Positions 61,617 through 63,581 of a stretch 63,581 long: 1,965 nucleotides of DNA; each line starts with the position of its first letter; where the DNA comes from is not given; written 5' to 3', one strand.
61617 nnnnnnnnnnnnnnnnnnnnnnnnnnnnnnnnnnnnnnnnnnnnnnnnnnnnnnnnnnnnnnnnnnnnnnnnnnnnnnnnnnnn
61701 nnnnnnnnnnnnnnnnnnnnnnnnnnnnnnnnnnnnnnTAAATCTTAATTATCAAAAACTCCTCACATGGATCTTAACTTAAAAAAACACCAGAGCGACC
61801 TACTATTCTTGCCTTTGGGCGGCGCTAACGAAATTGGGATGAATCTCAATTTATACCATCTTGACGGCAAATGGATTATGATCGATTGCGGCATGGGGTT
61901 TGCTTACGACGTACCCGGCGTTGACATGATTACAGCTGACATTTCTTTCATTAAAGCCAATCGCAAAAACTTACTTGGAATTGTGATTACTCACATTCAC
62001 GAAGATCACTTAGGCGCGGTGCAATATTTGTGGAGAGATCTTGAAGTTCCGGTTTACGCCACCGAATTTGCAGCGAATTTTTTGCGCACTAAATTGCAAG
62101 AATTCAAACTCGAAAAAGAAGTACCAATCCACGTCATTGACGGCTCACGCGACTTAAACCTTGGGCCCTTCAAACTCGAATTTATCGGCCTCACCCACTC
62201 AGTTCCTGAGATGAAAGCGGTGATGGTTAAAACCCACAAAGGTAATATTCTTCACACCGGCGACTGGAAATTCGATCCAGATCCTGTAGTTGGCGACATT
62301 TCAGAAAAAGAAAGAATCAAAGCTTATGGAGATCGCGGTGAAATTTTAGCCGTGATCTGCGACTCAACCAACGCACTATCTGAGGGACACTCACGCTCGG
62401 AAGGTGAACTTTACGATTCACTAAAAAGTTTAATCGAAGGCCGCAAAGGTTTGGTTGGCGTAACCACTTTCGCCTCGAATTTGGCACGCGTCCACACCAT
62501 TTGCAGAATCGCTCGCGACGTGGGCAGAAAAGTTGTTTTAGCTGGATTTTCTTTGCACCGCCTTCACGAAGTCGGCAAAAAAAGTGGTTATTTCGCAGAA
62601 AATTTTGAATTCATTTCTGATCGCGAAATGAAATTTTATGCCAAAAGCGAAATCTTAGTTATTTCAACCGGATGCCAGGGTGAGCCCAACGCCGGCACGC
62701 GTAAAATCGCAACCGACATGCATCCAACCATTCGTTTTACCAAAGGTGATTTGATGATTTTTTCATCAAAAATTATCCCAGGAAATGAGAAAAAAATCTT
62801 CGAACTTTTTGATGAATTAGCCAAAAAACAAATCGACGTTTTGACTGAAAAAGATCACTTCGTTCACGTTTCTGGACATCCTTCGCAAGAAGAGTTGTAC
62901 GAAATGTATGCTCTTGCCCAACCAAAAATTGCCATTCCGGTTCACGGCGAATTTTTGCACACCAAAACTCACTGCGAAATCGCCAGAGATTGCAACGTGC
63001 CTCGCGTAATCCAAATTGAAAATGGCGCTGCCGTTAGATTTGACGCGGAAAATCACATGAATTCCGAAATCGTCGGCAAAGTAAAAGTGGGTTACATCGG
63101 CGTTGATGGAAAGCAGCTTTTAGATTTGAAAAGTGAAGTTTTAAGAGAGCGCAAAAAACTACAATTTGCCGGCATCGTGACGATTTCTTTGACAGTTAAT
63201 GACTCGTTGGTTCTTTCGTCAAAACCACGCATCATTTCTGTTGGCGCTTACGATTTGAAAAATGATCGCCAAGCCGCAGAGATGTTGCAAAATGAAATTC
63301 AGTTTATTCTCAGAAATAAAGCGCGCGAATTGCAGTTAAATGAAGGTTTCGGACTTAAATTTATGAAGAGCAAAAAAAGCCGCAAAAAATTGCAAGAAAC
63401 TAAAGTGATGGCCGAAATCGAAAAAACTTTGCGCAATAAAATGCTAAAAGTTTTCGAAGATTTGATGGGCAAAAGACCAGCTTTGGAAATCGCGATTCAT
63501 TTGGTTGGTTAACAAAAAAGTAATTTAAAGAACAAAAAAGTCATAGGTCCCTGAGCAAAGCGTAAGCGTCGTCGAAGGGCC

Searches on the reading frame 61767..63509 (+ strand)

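Call 6: search_protein_families(library=pfam, proteins=[window:61767-63509:+], max_evalue=0.01)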
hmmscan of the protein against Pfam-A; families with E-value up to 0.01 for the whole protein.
window:61767-63509:+ (581 aa): 5 families
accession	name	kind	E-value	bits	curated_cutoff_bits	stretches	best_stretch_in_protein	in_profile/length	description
PF22505.1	RNase_J_b_CASP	-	4.6e-32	110.9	27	1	230-351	4-126/126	Ribonuclease J, beta-CASP domain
PF00753.33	Lactamase_B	-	3.2e-11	44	22.7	1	32-178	13-161/196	Metallo-beta-lactamase superfamily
PF12706.13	Lactamase_B_2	-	5e-10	39.7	27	1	36-171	2-147/200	Beta-lactamase superfamily domain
PF07521.17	RMMBL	-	1e-08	35.4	21.6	1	356-404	2-50/63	Zn-dependent metallo-hydrolase RNA specificity domain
PF17770.6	RNase_J_C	-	7.6e-06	27.3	23.8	1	458-521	1-65/102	Ribonuclease J C-terminal domain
